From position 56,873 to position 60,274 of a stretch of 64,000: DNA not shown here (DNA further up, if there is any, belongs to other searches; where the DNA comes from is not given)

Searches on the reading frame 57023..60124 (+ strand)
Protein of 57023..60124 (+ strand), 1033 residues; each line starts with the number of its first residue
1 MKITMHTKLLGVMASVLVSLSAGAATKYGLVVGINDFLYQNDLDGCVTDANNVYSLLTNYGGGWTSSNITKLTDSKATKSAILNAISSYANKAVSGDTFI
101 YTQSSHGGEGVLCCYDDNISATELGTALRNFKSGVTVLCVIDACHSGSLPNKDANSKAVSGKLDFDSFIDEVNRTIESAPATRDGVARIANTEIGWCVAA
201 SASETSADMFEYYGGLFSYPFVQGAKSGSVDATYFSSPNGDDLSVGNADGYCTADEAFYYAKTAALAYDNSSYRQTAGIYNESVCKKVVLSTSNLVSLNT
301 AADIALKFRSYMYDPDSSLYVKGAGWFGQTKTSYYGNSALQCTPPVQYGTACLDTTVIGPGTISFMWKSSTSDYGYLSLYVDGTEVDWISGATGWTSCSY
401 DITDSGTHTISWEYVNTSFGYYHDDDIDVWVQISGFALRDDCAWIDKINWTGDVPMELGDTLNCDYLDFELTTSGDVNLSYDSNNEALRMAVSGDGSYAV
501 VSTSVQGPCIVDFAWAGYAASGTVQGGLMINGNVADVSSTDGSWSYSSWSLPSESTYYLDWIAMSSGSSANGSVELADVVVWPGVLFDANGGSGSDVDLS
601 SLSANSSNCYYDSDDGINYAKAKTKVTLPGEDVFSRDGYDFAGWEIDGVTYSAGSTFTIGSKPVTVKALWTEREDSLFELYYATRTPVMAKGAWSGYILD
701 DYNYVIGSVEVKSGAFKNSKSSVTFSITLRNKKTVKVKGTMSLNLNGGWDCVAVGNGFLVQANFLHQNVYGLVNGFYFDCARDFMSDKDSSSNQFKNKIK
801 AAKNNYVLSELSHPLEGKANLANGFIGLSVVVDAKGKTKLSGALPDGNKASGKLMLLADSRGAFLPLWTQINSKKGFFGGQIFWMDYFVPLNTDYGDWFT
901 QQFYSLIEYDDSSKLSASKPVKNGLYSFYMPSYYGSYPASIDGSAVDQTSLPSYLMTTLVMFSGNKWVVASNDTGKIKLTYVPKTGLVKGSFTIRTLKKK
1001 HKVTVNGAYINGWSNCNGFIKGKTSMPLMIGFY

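Call 82: search_protein_families(library=pfam, proteins=[window:57023-60124:+], max_evalue=0.00001)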
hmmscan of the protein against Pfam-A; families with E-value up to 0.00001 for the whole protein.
window:57023-60124:+ (1033 aa): 1 family
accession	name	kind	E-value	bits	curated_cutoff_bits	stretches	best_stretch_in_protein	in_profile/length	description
PF00656.27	Peptidase_C14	-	9.4e-13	48.8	21.4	1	28-226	3-192/233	Caspase domain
